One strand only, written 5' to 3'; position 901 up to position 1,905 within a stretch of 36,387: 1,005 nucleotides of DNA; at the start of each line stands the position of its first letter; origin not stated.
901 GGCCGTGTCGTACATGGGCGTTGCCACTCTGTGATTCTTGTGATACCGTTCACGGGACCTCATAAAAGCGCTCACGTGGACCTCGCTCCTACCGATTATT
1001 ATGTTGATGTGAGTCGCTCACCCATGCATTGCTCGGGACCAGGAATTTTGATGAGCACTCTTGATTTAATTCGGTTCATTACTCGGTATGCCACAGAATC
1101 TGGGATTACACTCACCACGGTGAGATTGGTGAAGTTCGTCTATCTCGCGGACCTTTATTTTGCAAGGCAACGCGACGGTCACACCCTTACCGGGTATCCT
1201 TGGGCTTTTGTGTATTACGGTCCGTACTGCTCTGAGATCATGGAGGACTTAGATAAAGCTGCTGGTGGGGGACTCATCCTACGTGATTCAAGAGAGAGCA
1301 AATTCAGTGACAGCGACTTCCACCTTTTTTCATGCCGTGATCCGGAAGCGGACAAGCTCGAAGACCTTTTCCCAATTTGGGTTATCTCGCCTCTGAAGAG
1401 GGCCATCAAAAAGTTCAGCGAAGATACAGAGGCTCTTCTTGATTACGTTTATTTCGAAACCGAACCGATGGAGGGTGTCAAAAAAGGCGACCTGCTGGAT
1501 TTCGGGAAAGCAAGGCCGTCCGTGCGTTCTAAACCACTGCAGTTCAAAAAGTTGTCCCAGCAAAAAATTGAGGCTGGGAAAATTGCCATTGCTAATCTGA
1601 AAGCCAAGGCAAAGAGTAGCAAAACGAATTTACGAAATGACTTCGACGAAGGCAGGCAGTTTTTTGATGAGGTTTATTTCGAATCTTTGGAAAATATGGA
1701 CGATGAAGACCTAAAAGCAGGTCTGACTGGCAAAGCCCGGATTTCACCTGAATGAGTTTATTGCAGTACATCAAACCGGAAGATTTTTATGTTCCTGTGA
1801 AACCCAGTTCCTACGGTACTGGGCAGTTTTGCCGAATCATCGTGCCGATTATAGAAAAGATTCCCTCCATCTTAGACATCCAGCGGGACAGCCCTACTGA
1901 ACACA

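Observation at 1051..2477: Panacea (DUF4065)-like antitoxin coupled to an unassigned 241-aa partner: candidate new PanA-type toxin-antitoxin or defence pair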

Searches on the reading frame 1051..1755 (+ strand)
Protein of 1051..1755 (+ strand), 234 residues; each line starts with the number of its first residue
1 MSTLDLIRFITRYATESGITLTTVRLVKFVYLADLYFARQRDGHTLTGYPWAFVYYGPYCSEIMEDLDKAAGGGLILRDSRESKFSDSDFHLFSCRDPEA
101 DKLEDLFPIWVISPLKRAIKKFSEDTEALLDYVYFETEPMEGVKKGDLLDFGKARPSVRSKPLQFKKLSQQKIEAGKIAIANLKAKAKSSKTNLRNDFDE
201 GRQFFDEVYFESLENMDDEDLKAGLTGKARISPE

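Call 3: search_protein_families(library=pfam, proteins=[window:1051-1755:+], max_evalue=1)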
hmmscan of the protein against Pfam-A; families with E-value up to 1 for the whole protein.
window:1051-1755:+ (234 aa): 2 families
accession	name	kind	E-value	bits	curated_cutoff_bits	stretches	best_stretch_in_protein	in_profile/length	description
PF13274.11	SocA_Panacea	-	8.6e-06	27.1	25.7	1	26-140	1-97/113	Antitoxin SocA-like, Panacea domain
PF17956.6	NAPRTase_C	-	0.12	13.3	23.3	1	116-197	2-89/111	Nicotinate phosphoribosyltransferase C-terminal domain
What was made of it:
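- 1051..1755 (+): Gene 1: PanA-type antitoxin, 234 aa. PF13274 SocA_Panacea 27.1 bits (cut-off 25.7), E 8.6e-6, residues 26-140 (call 3).
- On PanA (Panacea/DUF4065 antitoxins, PF13274): 27.1 bits against a cut-off of 25.7, E 8.6e-6, residues 26-140 (call 3).
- Closest known: SocAB. Same: Gene 1 shares the SocA-like Panacea domain (call 3).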

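Call 4: search_protein_families(library=padloc, proteins=[window:1051-1755:+], max_evalue=1)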
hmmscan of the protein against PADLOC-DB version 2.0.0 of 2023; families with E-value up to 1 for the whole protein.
window:1051-1755:+ (234 aa): 0 families

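Call 5: search_protein_families(library=ncbifam, proteins=[window:1051-1755:+], max_evalue=1)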
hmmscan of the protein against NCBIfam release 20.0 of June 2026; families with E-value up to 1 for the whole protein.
window:1051-1755:+ (234 aa): 1 family
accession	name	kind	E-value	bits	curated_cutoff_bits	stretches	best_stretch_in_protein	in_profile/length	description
NF047745.1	SocA_antitoxin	equivalog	0.22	11.2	190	1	11-99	11-98/176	type VI toxin-antitoxin system SocA family antitoxin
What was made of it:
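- Closest known: SocAB. Different: NCBIfam SocA equivalog scores 11.2 bits against a cut-off of 190 (call 5).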

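Call 17: find_homologous_proteins(query=window:1051-1755:+)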
Query window:1051-1755:+ (234 aa): 482 proteins with E <= 0.001 among 889 candidates; the best 120 are listed.
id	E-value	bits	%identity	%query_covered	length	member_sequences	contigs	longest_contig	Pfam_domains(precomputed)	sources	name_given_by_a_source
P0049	8.8e-152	521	100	100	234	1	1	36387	-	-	-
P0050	1.4e-101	357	69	99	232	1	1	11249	-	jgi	jgi:hypothetical protein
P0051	2.1e-97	343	69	99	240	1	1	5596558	-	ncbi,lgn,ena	-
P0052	6.7e-94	332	65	99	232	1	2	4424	-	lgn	-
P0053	5.2e-92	326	66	99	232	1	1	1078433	-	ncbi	ncbi:MAG: hypothetical protein AB9866_02935 [Syntrophobacteraceae bacterium]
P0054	1.0e-90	322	65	99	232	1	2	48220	-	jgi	jgi:uncharacterized protein YwgA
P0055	3.8e-87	310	63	99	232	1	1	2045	-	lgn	-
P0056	2.6e-82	294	57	100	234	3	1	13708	PF13274.12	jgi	jgi:hypothetical protein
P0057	7.8e-82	292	59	99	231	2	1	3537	-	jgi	-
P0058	2.6e-77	278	55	99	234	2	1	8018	PF13274.12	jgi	jgi:hypothetical protein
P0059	4.2e-76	274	56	100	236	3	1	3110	-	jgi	-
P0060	2.6e-75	271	55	99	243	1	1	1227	-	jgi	jgi:hypothetical protein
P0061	2.1e-74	268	55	100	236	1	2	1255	PF13274.12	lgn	-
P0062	7.7e-74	266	53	100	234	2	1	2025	-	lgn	-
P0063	8.8e-74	266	53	99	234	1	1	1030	-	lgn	-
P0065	2.5e-71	258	52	100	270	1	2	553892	PF13274.12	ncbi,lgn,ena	-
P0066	4.1e-71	257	51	99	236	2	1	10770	PF13274.12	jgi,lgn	jgi:hypothetical protein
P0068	5.7e-69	250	51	97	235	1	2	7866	PF13274.12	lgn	-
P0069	6.2e-69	250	52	100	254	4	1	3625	PF13274.12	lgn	-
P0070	3.0e-68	248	50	99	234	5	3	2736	PF13274.12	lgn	-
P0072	4.4e-68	247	50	98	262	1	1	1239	PF13274.12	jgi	jgi:hypothetical protein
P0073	1.1e-67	246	52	99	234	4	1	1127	PF13274.12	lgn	-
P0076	4.1e-67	244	52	97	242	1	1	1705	PF13274.12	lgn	-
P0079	3.1e-66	241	51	97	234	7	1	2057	PF13274.12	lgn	-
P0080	4.2e-66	241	51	99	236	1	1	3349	PF13274.12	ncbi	-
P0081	7.1e-66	240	48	97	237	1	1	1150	PF13274.12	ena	-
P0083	1.4e-65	239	50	98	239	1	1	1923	PF13274.12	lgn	-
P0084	1.6e-65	239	52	98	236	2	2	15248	PF13274.12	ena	-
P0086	2.7e-65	238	50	97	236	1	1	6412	PF13274.12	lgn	-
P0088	3.5e-65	238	50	99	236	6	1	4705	PF13274.12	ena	-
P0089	4.2e-65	238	49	100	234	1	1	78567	PF13274.12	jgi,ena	jgi:hypothetical protein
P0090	5.9e-65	237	50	99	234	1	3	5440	PF13274.12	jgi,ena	-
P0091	1.5e-64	236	51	99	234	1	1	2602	PF13274.12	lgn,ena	-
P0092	1.6e-64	236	49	97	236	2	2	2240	PF13274.12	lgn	-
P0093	1.9e-64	236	50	99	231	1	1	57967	PF13274.12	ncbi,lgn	-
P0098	6.8e-64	234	50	99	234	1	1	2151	PF13274.12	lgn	-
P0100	8.5e-64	233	46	99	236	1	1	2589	PF13274.12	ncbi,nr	ncbi:MAG: DUF4065 domain-containing protein [Candidatus Electrothrix sp. ATG2]|nr:DUF4065 domain-con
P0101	9.9e-64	233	52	92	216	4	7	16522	PF13274.12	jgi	-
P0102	1.5e-63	233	49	100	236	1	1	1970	PF13274.12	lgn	-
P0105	2.5e-63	232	52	97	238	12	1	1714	PF13274.12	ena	-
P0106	3.0e-63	232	51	97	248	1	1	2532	PF13274.12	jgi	-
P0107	3.1e-63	232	48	98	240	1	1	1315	PF13274.12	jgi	jgi:hypothetical protein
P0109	3.6e-63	231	47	99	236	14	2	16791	PF13274.12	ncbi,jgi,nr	ncbi:MAG: hypothetical protein JRF50_06370 [Deltaproteobacteria bacterium]|nr:hypothetical protein [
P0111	9.4e-63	230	47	99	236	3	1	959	PF13274.12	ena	-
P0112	1.0e-62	230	48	97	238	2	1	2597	PF13274.12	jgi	-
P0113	1.1e-62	230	51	98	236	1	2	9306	PF13274.12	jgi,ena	-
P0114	1.3e-62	230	48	99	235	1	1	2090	PF13274.12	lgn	-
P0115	1.7e-62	229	47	98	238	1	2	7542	PF13274.12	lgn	-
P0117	1.8e-62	229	47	99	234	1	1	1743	PF13274.12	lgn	-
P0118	2.0e-62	229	49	99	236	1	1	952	PF13274.12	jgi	jgi:hypothetical protein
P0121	2.4e-62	229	48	98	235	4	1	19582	PF13274.12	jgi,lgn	-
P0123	4.0e-62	228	48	99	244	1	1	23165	PF13274.12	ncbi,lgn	-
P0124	4.0e-62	228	46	99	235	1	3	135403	-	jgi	jgi:hypothetical protein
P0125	4.4e-62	228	48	98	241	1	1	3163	PF13274.12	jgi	-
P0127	5.8e-62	227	46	98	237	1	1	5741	PF13274.12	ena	-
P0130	7.3e-62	227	46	99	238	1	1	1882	PF13274.12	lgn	-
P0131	1.2e-61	226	48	99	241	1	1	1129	PF13274.12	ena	-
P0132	1.2e-61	226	49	97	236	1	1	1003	PF13274.12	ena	-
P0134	1.5e-61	226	49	99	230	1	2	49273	PF13274.12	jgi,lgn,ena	-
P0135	2.0e-61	226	47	99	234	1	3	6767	PF13274.12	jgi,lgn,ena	-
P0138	2.2e-61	226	47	99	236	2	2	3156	PF13274.12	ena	-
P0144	3.9e-61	225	48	97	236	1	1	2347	PF13274.12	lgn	-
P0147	5.5e-61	224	47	97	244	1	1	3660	PF13274.12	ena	-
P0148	5.5e-61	224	48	98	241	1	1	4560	PF13274.12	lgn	-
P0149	6.1e-61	224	46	99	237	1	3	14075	PF13274.12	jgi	-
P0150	7.3e-61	224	47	99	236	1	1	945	PF13274.12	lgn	-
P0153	1.1e-60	223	50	97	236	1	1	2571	PF13274.12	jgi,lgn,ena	-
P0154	1.2e-60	223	47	97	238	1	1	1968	PF13274.12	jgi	jgi:hypothetical protein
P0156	1.5e-60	223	47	99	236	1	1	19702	PF13274.12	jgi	-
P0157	1.6e-60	223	47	98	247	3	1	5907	PF13274.12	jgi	jgi:hypothetical protein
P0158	1.8e-60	223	46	99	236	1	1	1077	PF13274.12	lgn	-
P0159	2.0e-60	222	48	99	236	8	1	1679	PF13274.12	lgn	-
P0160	2.2e-60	222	48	99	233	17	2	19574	PF13274.12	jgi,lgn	jgi:hypothetical protein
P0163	2.8e-60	222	46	99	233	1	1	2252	PF13274.12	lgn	-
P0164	3.0e-60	222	48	98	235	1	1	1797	PF13274.12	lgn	-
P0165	3.3e-60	222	50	92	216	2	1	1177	PF13274.12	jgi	-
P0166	5.2e-60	221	46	97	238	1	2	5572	PF13274.12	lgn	-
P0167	5.6e-60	221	47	99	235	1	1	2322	PF13274.12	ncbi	-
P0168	6.9e-60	221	47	99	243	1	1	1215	PF13274.12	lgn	-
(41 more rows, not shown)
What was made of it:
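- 1051..1755 (+): 482 homologues found, the best 120 of them full-length (call 17).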

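Call 20: find_encoding_contigs(protein=P0051, flank=4000, max_places=2)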
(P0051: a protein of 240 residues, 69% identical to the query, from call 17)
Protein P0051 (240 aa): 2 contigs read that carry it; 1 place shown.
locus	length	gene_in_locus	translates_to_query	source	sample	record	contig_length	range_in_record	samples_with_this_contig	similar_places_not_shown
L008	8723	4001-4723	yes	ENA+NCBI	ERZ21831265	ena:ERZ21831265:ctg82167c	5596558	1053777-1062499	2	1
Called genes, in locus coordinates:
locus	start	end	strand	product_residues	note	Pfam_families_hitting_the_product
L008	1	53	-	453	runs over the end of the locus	PF02463:SMC_N, PF13175:AAA_15, PF13476:AAA_23, PF13514:AAA_27 (faint), PF13304:AAA_21, PF13175:AAA_15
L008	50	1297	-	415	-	PF01420:Methylase_S (faint)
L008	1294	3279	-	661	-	PF12161:HsdM_N, PF02384:N6_Mtase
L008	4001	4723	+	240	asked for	-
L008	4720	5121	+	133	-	-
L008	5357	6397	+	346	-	PF16234:DUF4892 (weak), PF00691:OmpA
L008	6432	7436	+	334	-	PF24684:Vgb_lyase (weak), PF21959:DUF6923 (faint), PF16819:DUF5074 (faint)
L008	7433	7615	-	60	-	-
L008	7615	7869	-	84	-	PF04289:DUF447_N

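Call 21: find_encoding_contigs(protein=P0065, flank=4000, max_places=2)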
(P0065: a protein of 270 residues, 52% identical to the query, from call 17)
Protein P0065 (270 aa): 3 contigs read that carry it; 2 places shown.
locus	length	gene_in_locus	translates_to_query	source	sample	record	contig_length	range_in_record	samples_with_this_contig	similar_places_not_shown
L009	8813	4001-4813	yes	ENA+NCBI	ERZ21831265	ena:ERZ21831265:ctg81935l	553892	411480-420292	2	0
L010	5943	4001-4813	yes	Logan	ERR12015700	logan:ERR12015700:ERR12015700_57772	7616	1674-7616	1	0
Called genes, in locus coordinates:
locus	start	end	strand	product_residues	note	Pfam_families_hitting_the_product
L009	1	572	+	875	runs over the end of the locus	PF12161:HsdM_N, PF02384:N6_Mtase, PF01420:Methylase_S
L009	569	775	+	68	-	-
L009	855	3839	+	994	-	PF04313:HSDR_N, PF00270:DEAD (faint), PF04851:ResIII, PF18766:SWI2_SNF2, PF22679:T1R_D3-like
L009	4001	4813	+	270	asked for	PF13274:SocA_Panacea (weak)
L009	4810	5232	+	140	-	-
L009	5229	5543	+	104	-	-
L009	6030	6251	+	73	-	-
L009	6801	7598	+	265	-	PF02578:Cu-oxidase_4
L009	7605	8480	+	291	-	PF00175:NAD_binding_1 (weak), PF10418:DHODB_Fe-S_bind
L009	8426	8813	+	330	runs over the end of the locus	PF01180:DHO_dh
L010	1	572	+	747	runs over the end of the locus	?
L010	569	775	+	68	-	-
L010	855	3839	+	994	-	PF04313:HSDR_N, PF00270:DEAD (faint), PF04851:ResIII, PF18766:SWI2_SNF2, PF22679:T1R_D3-like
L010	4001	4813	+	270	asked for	PF13274:SocA_Panacea (weak)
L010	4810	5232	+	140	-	-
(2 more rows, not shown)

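Call 22: find_encoding_contigs(protein=P0124, flank=4000, max_places=2)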
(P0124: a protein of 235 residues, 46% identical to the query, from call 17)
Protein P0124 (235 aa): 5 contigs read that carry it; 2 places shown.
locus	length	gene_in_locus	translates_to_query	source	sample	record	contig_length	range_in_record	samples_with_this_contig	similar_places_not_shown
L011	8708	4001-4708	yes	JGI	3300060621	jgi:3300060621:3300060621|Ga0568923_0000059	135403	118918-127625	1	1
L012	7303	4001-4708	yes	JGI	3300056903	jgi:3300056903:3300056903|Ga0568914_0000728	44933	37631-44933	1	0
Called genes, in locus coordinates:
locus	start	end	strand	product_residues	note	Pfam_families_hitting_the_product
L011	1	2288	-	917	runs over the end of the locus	PF04313:HSDR_N (faint), PF00270:DEAD, PF04851:ResIII, PF18766:SWI2_SNF2, PF08463:EcoEI_R_C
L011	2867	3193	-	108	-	-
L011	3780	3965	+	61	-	-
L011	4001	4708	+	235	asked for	-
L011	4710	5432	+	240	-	-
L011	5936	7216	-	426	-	PF07690:MFS_1, PF00083:Sugar_tr, PF03137:OATP (weak)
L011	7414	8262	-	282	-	PF02749:QRPTase_N, PF01729:QRPTase_C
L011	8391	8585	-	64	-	-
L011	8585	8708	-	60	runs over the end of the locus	-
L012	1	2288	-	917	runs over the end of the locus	PF04313:HSDR_N (faint), PF00270:DEAD, PF04851:ResIII, PF18766:SWI2_SNF2, PF08463:EcoEI_R_C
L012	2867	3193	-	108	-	-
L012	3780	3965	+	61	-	-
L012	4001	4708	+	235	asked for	-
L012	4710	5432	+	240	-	-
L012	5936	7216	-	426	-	PF07690:MFS_1, PF00083:Sugar_tr, PF03137:OATP (weak)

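Call 76: predict_structure(alignment_id=A3)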
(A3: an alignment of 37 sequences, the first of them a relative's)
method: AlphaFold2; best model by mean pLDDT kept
length: 234 residues; sequences in the alignment: 37
mean_pLDDT: 87.2   pTM: 0.67
mean pLDDT of the five models: 87.2, 85.5, 85.3, 84.9, 84.6
residues with pLDDT >= 90: 153; 70-90: 54; 50-70: 17; < 50: 10
segments of 3 or more residues with pLDDT < 50: 228-232
pLDDT, mean of each block of 10 residues (from residue 1): 93 95 96 97 96 93 97 96 85 90 90 96 93 95 95 84 74 91 93 88 75 62 48 49
secondary structure, 60 per line:
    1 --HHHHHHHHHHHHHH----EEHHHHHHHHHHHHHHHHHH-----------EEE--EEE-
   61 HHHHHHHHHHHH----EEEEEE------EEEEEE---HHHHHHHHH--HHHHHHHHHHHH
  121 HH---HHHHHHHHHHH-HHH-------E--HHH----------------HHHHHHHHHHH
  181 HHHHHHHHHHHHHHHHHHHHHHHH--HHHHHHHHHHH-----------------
elements in order: H3-16 H23-40 E52-54 E57-59 H61-72 E77-82 E89-94 H98-106 H109-122 H126-136 H170-204 H207-217
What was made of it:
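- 1051..1755 (+): AlphaFold2 mean pLDDT 87 (call 76).
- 1051..1500 (+): Panacea globular core (residues 1-150). pLDDT above 90 over residues 1-150 (call 76).
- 1558..1662 (+): Lys-rich long helix (residues 170-204). AlphaFold2 helix H170-204, pLDDT about 90 (call 76).
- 1663..1752 (+): Conserved acidic/aromatic C-terminal tail (residues 205-234); proposed toxin-neutralising element. Residues 207-217 form a short helix in the model, block pLDDT falls to 48-49 from residue 221, and residues 228-232 are below 50 (call 76).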

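Call 78: search_protein_families(library=pfam, alignment_id=A3, max_evalue=0.01)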
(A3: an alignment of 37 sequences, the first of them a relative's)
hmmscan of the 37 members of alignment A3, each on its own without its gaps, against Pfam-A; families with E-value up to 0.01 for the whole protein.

A. member 1, P0049 (234 aa): 1 family
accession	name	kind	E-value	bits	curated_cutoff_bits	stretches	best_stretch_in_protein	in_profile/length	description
PF13274.11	SocA_Panacea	-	8.6e-06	27.1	25.7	1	26-140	1-97/113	Antitoxin SocA-like, Panacea domain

B. families by the number of members that match (of 37 scanned): 3 families
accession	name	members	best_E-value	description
PF13274.11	SocA_Panacea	37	2.2e-08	Antitoxin SocA-like, Panacea domain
PF02334.22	RTP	1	0.0013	Replication terminator protein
PF22822.1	MrpR_N_CB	1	0.0016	MrpR, N-terminal core-binding domain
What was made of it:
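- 1051..1755 (+): 37 of 37 homologues hit PF13274 (call 78).
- On PanA (Panacea/DUF4065 antitoxins, PF13274): 37 of 37 homologues match, best E 2.2e-8 (call 78).
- It reaches the Pfam gathering score for PF13274 (call 3), and all 37 aligned homologues hit that model (call 78).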

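Call 79: fold_search(model_id=the predicted structure, library=pdb)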
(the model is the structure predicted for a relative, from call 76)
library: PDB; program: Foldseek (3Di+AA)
matches with E <= 10: 489; with E <= 0.001: 0
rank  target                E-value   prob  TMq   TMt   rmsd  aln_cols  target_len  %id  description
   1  7yk3_B                2.3e-02  0.99  0.34  0.40   5.6       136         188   14  Crystal structure of DarTG toxin-antitoxin complex from Mycobacterium tuberculosis (released 2023-05-31)
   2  1bm9_A                7.8e-02  0.87  0.27  0.45  11.2       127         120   15  REPLICATION TERMINATOR PROTEIN FROM BACILLUS SUBTILIS (released 1999-01-06)
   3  3l9f_A                9.3e-02  0.85  0.26  0.35  14.2       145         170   12  The Crystal Structure of smu.1604c from Streptococcus mutans UA159 (released 2011-01-05)
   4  1j0r_B                1.3e-01  0.69  0.26  0.42  10.9       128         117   15  Crystal structure of the replication termination protein mutant C110S (released 2003-11-20)
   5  1p4x                  2.0e-01  0.28  0.14  0.13  10.2        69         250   14  Crystal structure of SarS protein from Staphylococcus Aureus (released 2003-07-08)
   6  1j0r_A                2.1e-01  0.75  0.29  0.50  10.8       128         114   12  Crystal structure of the replication termination protein mutant C110S (released 2003-11-20)
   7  8s0e_D                2.4e-01  0.75  0.29  0.19   5.6       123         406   15  H. sapiens OCCM bound to double stranded DNA (released 2024-10-02)
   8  6abq_B                2.5e-01  0.63  0.17  0.34   9.1        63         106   13  Crystal structure of transcription factor from Listeria monocytogenes (released 2019-06-05)
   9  1f4k_A                2.8e-01  0.47  0.26  0.43  11.2       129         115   13  CRYSTAL STRUCTURE OF THE REPLICATION TERMINATOR PROTEIN/B-SITE DNA COMPLEX (released 2001-06-08)
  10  3l7w                  3.2e-01  0.69  0.26  0.50   9.0       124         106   16  The Crystal Structure of smu.1704 from Streptococcus mutans UA159 (released 2010-12-08)
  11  3elk_B                3.4e-01  0.63  0.25  0.50   8.9       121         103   13  Crystal structure of putative transcriptional regulator TA0346 from Thermoplasma acidophilum (released 2008-09-30)
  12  5zi8_B                3.4e-01  0.23  0.17  0.32  10.7       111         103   12  Crystal structure of the PadR-family transcriptional regulator Rv3488 of Mycobacterium tuberculosis H37Rv in complex w (released 2018-10-17)
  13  4pgh_A                3.8e-01  0.16  0.18  0.13  18.4       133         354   14  Caffeic acid O-methyltransferase from Sorghum bicolor (released 2014-07-02)
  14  9qbc                  4.0e-01  0.35  0.23  0.42  10.2       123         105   13  Crystal structure of Brachyspira hampsonii PadR (released 2026-03-11)
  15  5zi8_A                4.3e-01  0.47  0.23  0.45  10.4       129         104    8  Crystal structure of the PadR-family transcriptional regulator Rv3488 of Mycobacterium tuberculosis H37Rv in complex w (released 2018-10-17)
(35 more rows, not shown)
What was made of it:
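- Tried and rejected: I draw nothing from it (call 79).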
